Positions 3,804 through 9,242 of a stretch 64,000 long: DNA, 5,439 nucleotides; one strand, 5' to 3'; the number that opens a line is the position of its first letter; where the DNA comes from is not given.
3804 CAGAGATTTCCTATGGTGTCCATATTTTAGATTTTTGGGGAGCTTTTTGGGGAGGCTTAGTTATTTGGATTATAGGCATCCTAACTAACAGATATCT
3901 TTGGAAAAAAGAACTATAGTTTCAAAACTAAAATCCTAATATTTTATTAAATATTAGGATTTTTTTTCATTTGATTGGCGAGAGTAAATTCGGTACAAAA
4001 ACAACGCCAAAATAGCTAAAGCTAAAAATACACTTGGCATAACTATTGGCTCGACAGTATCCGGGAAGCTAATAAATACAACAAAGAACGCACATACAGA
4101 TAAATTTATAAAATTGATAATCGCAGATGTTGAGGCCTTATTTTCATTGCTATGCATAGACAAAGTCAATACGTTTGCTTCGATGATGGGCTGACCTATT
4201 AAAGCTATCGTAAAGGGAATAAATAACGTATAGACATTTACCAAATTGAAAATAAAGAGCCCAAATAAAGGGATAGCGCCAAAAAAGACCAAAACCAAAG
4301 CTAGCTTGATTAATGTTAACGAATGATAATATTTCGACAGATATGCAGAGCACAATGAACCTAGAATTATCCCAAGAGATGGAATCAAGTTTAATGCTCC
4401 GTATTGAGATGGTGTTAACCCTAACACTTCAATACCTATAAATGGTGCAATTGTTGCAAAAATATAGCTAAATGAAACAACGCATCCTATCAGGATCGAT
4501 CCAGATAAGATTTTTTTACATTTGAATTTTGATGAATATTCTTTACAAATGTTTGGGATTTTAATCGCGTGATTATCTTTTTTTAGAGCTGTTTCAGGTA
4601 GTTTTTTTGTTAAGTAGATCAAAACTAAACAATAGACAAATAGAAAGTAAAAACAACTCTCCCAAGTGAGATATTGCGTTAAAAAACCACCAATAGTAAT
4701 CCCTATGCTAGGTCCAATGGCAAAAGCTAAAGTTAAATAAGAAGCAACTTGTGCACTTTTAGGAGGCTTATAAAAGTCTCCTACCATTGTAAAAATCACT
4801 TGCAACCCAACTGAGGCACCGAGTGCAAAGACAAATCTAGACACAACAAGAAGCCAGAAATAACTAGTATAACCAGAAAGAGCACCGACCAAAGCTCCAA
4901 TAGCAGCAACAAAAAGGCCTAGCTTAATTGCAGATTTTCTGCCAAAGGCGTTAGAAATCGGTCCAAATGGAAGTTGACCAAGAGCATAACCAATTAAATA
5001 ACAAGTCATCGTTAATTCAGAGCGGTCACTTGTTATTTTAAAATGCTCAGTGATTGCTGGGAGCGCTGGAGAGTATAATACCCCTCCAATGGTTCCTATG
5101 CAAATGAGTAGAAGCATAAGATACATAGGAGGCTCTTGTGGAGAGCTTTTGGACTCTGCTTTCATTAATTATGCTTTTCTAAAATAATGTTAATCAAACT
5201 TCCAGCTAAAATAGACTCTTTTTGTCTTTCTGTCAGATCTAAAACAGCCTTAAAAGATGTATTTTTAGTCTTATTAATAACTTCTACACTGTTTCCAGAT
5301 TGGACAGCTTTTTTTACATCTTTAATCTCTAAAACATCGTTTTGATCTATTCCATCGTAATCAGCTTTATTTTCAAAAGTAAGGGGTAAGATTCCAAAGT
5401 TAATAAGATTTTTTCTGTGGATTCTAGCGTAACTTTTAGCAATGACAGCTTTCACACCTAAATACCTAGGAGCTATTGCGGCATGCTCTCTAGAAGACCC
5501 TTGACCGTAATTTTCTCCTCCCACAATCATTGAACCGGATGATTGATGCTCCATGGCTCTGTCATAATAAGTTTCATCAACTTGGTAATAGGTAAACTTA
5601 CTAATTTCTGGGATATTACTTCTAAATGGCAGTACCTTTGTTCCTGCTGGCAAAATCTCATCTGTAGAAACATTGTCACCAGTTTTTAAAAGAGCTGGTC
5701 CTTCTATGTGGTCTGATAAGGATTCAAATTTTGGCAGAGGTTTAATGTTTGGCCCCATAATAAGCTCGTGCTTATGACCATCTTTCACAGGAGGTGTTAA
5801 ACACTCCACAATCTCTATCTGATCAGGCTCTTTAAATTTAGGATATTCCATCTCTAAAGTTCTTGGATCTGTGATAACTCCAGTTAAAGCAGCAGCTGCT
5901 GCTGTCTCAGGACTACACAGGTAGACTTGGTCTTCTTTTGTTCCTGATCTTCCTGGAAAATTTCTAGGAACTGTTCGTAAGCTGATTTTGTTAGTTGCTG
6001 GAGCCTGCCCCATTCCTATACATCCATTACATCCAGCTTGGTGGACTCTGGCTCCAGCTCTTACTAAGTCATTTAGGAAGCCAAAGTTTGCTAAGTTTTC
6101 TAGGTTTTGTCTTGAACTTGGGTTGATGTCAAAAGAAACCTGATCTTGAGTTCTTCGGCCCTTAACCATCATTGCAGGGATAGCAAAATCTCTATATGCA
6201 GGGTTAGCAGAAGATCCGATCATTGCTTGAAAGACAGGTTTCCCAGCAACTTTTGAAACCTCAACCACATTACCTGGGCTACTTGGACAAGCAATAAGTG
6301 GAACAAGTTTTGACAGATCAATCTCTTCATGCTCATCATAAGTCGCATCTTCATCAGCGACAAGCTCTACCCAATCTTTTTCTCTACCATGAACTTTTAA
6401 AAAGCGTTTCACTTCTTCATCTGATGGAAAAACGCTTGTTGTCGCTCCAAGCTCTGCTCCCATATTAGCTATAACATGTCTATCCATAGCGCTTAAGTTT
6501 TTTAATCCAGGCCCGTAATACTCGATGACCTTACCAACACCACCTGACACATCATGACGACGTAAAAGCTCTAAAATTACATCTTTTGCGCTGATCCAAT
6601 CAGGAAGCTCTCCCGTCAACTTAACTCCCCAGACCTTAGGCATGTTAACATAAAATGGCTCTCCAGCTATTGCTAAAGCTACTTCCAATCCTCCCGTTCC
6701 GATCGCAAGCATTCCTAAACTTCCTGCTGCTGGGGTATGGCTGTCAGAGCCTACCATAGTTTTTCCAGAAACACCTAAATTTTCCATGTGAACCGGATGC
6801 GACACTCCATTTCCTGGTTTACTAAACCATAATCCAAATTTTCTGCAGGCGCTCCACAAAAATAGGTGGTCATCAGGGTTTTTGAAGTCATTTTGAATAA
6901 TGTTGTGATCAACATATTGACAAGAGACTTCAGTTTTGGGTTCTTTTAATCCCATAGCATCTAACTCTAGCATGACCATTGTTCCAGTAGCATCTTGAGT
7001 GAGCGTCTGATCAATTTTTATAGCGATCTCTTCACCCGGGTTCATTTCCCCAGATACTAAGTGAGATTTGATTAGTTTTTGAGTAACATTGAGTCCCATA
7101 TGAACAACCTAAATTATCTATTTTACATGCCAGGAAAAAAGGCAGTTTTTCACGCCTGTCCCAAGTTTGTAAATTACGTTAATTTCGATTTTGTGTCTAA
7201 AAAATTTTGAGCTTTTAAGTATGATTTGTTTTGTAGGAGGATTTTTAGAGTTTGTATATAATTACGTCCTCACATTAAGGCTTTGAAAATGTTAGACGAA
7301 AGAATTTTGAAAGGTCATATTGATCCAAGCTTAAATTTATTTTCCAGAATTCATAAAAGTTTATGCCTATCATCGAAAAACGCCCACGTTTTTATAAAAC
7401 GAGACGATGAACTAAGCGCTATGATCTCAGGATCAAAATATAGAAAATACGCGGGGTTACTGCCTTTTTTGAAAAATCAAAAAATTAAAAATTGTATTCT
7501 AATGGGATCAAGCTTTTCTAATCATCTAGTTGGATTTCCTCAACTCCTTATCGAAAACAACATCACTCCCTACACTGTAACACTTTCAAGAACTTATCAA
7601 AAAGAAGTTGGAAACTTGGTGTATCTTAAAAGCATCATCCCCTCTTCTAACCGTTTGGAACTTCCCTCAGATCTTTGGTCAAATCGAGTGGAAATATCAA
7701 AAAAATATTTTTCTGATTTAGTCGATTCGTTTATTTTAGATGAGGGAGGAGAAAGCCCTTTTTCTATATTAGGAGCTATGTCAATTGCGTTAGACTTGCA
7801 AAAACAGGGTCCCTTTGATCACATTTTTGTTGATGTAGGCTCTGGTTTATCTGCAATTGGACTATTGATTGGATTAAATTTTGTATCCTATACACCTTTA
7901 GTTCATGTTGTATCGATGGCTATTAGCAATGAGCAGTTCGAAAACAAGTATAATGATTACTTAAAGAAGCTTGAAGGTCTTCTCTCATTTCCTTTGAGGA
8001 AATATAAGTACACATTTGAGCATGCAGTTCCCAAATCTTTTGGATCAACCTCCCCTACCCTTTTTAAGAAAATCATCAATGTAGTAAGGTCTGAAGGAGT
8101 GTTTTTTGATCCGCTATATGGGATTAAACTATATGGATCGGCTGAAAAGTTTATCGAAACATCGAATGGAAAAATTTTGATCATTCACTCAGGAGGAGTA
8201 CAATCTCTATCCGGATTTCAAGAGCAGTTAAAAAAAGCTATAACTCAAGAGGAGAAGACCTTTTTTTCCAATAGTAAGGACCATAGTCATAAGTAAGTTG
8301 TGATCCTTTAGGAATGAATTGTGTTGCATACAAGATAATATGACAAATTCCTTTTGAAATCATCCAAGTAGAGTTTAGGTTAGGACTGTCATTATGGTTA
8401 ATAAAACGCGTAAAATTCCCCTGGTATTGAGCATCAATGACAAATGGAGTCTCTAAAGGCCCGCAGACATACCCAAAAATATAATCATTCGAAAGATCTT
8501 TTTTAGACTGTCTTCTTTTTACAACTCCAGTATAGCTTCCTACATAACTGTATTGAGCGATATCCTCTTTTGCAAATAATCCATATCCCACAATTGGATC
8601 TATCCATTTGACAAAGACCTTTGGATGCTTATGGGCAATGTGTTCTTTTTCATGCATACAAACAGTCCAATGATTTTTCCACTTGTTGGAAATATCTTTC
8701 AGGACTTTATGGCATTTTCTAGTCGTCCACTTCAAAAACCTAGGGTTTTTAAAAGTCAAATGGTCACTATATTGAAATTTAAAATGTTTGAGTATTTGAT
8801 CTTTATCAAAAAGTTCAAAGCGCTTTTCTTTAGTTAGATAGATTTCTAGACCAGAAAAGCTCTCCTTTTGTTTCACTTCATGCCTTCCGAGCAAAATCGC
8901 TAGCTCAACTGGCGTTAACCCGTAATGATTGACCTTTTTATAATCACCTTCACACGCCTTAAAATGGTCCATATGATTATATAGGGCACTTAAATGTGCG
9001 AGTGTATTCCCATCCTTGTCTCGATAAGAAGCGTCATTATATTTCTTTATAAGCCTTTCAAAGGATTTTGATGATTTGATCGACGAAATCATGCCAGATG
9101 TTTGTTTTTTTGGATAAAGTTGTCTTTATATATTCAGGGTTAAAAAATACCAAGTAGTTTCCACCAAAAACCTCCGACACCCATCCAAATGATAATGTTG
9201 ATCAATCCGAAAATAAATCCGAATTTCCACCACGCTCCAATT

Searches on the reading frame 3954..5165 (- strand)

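Call 53: search_protein_families(library=pfam, proteins=[window:3954-5165:-], max_evalue=0.01)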
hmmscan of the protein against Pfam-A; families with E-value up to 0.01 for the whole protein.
window:3954-5165:- (403 aa): 3 families
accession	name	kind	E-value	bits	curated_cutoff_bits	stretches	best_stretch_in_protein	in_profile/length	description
PF07690.21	MFS_1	-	8e-44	150.4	33.4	1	18-360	2-345/347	Major Facilitator Superfamily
PF00083.30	Sugar_tr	-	4e-12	46.2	22.3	1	46-192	45-194/452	Sugar (and other) transporter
PF05977.19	MFS_3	-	0.0084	15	27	1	68-295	66-296/524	Transmembrane secretion effector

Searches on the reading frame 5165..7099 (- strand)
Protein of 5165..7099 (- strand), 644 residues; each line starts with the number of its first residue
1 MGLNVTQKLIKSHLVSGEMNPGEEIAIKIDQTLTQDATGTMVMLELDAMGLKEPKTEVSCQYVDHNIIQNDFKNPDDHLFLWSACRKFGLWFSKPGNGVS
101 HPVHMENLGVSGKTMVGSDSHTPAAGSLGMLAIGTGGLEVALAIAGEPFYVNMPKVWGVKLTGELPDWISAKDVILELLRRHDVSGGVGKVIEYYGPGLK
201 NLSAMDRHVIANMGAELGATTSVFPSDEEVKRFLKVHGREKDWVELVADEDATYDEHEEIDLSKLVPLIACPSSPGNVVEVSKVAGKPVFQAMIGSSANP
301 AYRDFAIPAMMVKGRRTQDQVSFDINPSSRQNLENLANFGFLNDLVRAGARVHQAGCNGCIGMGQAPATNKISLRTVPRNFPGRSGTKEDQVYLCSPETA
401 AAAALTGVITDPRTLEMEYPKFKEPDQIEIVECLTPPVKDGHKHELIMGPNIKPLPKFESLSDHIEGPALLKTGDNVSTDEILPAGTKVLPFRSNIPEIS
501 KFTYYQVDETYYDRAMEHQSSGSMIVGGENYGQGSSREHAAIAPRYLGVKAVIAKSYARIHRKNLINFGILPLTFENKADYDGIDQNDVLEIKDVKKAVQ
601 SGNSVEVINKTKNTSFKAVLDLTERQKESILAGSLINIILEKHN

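Call 18: search_protein_families(library=ncbifam, proteins=[window:5165-7099:-], max_evalue=0.00001)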
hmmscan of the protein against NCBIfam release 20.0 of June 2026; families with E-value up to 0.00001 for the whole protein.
window:5165-7099:- (644 aa): 26 families (the best 25 are shown)
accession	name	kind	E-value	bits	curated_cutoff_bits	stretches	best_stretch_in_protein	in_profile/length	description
NF005558.0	PRK07229.1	equivalog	2.7e-288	958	612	1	1-643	1-645/647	aconitate hydratase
TIGR01342.1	acon_putative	hypoth_equivalog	2.1e-255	849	719.15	1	5-643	2-649/655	putative aconitate hydratase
TIGR01340.1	aconitase_mito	equivalog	9.9e-102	341.5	825.35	2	23-414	50-478/745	aconitate hydratase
NF001614.1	PRK00402.1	subfamily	6.4e-92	308.4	385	1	5-413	3-415/415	aconitase/3-isopropylmalate dehydratase large subunit family protein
NF008503.0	PRK11413.1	equivalog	1.1e-88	298.1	641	3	6-285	38-315/753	hydratase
TIGR02086.1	IPMI_arch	subfamily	2.4e-86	290.1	410.15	1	5-413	3-410/411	3-isopropylmalate dehydratase/homoaconitate hydratase family large subunit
TIGR01343.1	hacA_fam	subfamily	1.1e-83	281.2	385.7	1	5-413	2-412/412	homoaconitate hydratase family protein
NF006757.0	PRK09277.1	subfamily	2.2e-73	247.4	686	2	92-287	173-391/888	aconitate hydratase AcnA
NF009520.0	PRK12881.1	subfamily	4.7e-71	239.7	905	2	65-286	143-390/893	aconitate hydratase AcnA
TIGR01341.1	aconitase_1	equivalog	2.2e-66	224.2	945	2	113-296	189-382/876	aconitate hydratase AcnA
TIGR02083.1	LEU2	equivalog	2.1e-65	221.3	610.65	1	5-414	3-418/419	3-isopropylmalate dehydratase large subunit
NF040615.1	HacA_Meth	equivalog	3.3e-63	213.8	550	1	10-411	7-417/419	homoaconitase large subunit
NF004016.0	PRK05478.1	subfamily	1.1e-56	192.4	510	2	5-284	6-304/468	3-isopropylmalate dehydratase large subunit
NF009116.0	PRK12466.1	subfamily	2.8e-56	191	531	2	5-284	7-306/472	3-isopropylmalate dehydratase large subunit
TIGR02333.1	2met_isocit_dHY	equivalog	1.5e-48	165.4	1419.85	2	99-290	170-382/858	Fe/S-dependent 2-methylisocitrate dehydratase AcnD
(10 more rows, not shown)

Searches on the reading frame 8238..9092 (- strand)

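Call 53: search_protein_families(library=pfam, proteins=[window:8238-9092:-], max_evalue=0.01)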
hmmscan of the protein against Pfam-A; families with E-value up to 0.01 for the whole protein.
window:8238-9092:- (284 aa): 1 family
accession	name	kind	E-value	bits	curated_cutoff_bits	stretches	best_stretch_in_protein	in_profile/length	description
PF00856.33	SET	-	4e-20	72.6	22.4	1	169-271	1-105/105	SET domain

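Call 57: search_protein_families(library=pfam, proteins=[window:8238-9092:-], max_evalue=10)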
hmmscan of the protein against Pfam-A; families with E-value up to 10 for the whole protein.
window:8238-9092:- (284 aa): 3 families
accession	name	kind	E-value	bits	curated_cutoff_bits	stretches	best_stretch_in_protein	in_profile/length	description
PF00856.33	SET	-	4e-20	72.6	22.4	1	169-271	1-105/105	SET domain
PF12796.13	Ank_2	-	0.012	16.6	27.3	1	8-73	10-75/90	Ankyrin repeats (3 copies)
PF13606.12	Ank_3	-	0.21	12.7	22.3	0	27-46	1-20/30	Ankyrin repeat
